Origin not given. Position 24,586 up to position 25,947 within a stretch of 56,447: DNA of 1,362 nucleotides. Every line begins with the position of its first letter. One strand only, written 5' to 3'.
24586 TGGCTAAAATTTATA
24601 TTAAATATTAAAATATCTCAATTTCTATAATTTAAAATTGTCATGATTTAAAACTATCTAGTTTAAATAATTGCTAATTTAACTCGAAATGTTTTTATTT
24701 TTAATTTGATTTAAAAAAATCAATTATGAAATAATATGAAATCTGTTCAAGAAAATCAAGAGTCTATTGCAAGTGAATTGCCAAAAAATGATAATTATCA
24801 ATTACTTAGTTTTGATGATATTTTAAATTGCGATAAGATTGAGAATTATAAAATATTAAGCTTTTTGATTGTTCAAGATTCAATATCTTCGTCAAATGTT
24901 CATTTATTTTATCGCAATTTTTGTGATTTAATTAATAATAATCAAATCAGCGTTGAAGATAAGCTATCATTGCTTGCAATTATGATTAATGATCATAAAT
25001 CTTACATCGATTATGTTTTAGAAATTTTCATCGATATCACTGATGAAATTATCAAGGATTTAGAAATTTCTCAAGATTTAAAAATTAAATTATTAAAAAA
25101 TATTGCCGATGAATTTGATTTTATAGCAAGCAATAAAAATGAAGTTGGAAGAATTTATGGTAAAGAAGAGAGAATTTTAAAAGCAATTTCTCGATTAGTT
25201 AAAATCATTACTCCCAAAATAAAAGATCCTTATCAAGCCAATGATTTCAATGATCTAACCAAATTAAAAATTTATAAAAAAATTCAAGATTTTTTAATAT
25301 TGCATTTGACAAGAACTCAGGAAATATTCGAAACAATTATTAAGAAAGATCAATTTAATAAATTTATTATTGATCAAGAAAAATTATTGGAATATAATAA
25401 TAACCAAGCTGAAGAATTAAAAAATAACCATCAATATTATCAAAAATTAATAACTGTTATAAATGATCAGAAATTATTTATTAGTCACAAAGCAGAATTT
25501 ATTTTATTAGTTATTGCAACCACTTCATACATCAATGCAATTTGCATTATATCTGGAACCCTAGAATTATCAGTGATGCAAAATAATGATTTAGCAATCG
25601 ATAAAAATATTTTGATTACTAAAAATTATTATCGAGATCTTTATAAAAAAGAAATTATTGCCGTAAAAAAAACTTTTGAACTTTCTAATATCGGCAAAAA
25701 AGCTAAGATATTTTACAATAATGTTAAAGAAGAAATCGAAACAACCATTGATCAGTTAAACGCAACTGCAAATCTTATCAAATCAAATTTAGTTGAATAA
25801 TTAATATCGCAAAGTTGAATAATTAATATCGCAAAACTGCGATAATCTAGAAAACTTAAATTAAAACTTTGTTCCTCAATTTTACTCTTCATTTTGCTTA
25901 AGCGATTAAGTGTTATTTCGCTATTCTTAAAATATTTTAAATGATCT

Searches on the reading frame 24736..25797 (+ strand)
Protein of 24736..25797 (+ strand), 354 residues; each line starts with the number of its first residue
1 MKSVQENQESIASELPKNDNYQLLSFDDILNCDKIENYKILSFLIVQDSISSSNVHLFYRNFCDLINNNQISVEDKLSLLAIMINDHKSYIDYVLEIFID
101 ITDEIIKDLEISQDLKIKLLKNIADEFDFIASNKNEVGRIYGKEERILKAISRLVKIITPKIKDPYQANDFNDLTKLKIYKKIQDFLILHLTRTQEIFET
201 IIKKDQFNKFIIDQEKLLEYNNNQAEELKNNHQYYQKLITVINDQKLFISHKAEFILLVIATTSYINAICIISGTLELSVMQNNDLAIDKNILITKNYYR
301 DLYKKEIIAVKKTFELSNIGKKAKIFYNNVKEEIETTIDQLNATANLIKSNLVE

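Call 4: search_protein_families(library=pfam, proteins=[window:24736-25797:+], max_evalue=1)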
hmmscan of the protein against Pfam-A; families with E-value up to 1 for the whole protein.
window:24736-25797:+ (354 aa): 1 family
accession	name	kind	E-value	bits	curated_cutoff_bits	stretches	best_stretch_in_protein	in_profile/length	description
PF04820.20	Trp_halogenase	-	0.0075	15.6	21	1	147-195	343-390/458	Tryptophan halogenase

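Call 36: search_protein_families(library=ncbifam, proteins=[window:24736-25797:+], max_evalue=0.1)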
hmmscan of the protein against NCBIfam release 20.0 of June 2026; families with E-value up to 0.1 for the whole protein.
window:24736-25797:+ (354 aa): 1 family
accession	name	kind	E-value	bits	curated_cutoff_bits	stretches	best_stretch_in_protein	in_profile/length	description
NF001748.0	PRK00468.1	equivalog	0.08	13.3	106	0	134-159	38-63/75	KH domain-containing protein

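Call 61: search_protein_families(library=phrogs, proteins=[window:24736-25797:+], max_evalue=0.1)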
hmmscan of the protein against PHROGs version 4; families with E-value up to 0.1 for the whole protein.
window:24736-25797:+ (354 aa): 1 family
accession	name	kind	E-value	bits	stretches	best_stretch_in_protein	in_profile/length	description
phrog_17614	-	unknown function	0.095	14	0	222-298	3-78/97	-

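Call 78: search_protein_families(library=padloc, proteins=[window:24736-25797:+], max_evalue=0.1)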
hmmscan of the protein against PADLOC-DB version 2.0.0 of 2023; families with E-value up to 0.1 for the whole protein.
window:24736-25797:+ (354 aa): 0 families
